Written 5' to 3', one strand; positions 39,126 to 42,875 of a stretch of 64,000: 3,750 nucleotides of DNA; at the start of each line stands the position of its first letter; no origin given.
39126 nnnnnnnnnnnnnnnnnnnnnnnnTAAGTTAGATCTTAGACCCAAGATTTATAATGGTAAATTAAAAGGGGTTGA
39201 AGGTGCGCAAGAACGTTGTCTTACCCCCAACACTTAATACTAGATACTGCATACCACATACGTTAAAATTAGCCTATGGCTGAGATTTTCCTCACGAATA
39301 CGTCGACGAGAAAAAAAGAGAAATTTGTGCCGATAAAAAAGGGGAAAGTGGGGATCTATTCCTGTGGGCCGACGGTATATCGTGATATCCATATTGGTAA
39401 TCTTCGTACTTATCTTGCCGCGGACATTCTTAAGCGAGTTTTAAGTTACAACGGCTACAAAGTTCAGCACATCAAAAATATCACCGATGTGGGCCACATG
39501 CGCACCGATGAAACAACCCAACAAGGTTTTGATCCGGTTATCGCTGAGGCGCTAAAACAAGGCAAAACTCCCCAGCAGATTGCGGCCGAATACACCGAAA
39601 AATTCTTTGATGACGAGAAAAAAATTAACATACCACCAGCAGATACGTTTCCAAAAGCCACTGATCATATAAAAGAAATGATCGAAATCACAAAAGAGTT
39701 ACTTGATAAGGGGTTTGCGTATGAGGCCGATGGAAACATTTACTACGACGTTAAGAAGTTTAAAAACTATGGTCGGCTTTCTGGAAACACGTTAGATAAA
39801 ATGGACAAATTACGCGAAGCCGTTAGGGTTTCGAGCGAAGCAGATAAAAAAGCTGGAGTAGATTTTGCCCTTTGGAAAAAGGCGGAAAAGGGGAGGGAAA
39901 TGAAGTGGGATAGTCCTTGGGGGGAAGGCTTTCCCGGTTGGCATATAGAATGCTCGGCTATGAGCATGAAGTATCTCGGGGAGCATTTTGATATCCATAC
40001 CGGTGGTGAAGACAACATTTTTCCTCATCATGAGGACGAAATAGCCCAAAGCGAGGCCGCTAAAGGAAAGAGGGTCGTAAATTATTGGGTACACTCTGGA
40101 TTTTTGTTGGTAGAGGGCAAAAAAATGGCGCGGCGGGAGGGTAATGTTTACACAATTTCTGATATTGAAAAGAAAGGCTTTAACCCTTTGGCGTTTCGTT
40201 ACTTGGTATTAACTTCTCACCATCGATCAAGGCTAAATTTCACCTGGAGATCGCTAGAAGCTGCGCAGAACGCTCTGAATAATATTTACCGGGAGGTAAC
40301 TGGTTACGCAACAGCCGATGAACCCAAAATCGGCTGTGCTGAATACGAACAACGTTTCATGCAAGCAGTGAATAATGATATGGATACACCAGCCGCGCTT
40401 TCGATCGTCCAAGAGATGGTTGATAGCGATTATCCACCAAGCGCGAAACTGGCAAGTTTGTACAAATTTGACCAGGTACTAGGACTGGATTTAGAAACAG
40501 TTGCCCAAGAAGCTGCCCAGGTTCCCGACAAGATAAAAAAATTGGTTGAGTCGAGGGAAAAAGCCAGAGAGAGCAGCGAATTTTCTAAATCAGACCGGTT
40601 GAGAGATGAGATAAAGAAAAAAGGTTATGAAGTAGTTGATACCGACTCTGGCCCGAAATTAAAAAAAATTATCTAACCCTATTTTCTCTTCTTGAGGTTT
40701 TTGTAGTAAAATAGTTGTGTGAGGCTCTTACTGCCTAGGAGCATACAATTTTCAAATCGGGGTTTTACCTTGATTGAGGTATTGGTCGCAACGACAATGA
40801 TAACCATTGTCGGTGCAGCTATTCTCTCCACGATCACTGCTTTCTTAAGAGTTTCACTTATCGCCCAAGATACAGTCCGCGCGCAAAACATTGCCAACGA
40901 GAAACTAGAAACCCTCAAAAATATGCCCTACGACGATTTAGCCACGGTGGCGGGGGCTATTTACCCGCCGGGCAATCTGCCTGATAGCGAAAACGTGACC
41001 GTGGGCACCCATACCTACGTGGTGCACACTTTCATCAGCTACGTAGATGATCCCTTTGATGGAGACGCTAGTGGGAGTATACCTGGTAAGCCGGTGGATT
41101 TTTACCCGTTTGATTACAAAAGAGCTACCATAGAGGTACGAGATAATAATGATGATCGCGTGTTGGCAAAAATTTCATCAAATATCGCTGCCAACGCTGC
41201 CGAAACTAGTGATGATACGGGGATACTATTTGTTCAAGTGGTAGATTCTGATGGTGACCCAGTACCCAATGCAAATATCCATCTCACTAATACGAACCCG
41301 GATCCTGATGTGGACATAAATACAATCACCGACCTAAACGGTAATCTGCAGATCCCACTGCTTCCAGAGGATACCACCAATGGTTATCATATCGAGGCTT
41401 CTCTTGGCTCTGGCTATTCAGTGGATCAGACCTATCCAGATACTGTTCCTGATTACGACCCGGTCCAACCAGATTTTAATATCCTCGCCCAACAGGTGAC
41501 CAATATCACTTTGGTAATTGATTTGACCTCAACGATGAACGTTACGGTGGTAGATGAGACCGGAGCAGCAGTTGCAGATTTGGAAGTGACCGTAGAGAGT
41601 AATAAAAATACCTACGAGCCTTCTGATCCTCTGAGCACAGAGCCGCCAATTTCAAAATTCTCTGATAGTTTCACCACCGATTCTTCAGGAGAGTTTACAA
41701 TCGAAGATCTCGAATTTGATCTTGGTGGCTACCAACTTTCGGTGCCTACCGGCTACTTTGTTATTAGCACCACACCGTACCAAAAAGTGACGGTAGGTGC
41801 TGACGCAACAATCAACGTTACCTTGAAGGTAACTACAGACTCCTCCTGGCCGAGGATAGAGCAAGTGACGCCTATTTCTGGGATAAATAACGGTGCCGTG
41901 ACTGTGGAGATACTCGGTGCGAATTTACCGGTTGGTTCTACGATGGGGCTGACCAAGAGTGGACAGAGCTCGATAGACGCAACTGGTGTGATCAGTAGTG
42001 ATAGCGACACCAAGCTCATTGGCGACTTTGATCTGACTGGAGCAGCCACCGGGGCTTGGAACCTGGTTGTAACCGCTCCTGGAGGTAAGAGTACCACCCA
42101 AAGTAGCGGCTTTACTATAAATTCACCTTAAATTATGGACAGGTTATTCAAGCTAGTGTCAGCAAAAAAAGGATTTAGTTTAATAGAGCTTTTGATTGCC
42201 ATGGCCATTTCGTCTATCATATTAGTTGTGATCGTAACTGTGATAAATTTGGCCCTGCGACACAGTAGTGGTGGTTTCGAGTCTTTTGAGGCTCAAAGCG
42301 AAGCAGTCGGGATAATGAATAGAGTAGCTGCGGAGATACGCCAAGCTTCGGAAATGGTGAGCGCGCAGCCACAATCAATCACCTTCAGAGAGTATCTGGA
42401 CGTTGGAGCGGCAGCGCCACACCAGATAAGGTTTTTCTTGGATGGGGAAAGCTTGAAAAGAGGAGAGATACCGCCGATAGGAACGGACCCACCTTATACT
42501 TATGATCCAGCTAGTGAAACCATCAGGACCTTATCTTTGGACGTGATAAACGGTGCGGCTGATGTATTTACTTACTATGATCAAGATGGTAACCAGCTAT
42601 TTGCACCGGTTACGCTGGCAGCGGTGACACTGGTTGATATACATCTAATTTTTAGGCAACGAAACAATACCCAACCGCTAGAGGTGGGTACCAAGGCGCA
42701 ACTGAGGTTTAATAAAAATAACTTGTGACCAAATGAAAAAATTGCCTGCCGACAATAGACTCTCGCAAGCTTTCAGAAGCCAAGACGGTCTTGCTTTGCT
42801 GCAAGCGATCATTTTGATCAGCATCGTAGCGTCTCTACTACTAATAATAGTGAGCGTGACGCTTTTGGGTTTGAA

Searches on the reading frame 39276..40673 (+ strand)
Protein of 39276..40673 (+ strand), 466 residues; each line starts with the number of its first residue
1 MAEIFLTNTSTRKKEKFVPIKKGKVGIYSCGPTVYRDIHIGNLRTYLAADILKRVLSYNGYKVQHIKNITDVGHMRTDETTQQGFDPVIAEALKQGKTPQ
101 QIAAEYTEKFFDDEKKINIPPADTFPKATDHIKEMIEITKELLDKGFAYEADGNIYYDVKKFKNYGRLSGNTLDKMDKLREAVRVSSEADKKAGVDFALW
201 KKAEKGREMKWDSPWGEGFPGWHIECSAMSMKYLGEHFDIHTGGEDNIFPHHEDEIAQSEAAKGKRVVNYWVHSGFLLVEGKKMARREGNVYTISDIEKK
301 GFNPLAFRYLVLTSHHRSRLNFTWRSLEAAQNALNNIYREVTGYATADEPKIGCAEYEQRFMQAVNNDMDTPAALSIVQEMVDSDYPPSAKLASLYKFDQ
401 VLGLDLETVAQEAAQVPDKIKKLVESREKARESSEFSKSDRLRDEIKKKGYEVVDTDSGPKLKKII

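Call 80: search_protein_families(library=pfam, proteins=[window:39276-40673:+], max_evalue=0.01)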
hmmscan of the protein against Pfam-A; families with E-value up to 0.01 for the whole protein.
window:39276-40673:+ (466 aa): 6 families
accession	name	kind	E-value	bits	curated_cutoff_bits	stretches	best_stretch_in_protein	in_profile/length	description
PF01406.26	tRNA-synt_1e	-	3.7e-102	342.2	27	1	17-331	2-300/301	tRNA synthetases class I (C) catalytic domain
PF09334.17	tRNA-synt_1g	-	5.2e-15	55.5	20.1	2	36-163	12-128/391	tRNA synthetases class I (M)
PF00750.26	tRNA-synt_1d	-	1.9e-05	24.2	23.3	1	22-74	19-71/349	tRNA synthetases class I (R), catalytic domain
PF01921.24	tRNA-synt_1f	-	0.00023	20.6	27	0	27-106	25-107/360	tRNA synthetases class I (K)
PF00749.27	tRNA-synt_1c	-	0.0012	18.3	23.4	0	101-152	47-98/314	tRNA synthetases class I (E and Q), catalytic domain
PF23493.1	CysS_C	-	0.0027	18.2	23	1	416-457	4-45/51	Cysteinyl-tRNA ligase anticodon binding domain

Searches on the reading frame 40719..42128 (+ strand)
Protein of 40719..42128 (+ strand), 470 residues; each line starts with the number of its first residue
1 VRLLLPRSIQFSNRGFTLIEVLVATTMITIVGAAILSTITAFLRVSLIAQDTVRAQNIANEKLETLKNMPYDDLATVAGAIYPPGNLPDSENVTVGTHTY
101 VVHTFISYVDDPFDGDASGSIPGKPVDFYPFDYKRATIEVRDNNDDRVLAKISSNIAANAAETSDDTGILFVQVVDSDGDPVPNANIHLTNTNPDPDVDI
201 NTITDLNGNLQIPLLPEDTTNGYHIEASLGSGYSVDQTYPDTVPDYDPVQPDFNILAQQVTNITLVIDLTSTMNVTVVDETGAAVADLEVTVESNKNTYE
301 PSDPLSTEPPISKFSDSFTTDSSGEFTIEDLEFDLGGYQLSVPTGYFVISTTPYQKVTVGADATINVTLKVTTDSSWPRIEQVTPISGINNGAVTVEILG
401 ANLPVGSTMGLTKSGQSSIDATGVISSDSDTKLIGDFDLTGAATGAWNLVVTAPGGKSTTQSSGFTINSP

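Call 80: search_protein_families(library=pfam, proteins=[window:40719-42128:+], max_evalue=0.01)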
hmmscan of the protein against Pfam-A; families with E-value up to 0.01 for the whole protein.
window:40719-42128:+ (470 aa): 8 families
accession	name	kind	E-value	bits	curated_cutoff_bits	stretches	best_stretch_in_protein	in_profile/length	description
PF13620.12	CarboxypepD_reg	-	7e-20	71.6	32.3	2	273-370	2-82/82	Carboxypeptidase regulatory-like domain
PF17802.7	SpaA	-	3.2e-06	27.6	23.1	1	275-370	5-88/91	Prealbumin-like fold domain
PF13715.12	CarbopepD_reg_2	-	1e-05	25.9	32.2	0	173-219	4-45/88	CarboxypepD_reg-like domain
PF07963.17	N_methyl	-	1.4e-05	24.9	21.2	1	13-36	4-27/27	Prokaryotic N-terminal methylation motif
PF24107.1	DUF7382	-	0.0011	19.2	27.4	0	272-295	21-44/65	Domain of unknown function (DUF7382)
PF02369.22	Big_1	-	0.0012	19.3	34.9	1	166-229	17-80/93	Bacterial Ig-like domain (group 1)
PF17789.7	MG4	-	0.0041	17.8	24.7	0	172-225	20-71/95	Macroglobulin domain MG4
PF10670.15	DUF4198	-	0.0058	17.2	34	0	175-214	153-195/209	Domain of unknown function (DUF4198)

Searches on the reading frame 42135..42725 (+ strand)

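Call 80: search_protein_families(library=pfam, proteins=[window:42135-42725:+], max_evalue=0.01)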
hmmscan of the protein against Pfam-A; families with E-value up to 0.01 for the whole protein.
window:42135-42725:+ (197 aa): 1 family
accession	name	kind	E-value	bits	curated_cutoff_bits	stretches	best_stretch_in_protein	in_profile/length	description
PF07963.17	N_methyl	-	6.8e-08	32.2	21.2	1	10-33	3-26/27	Prokaryotic N-terminal methylation motif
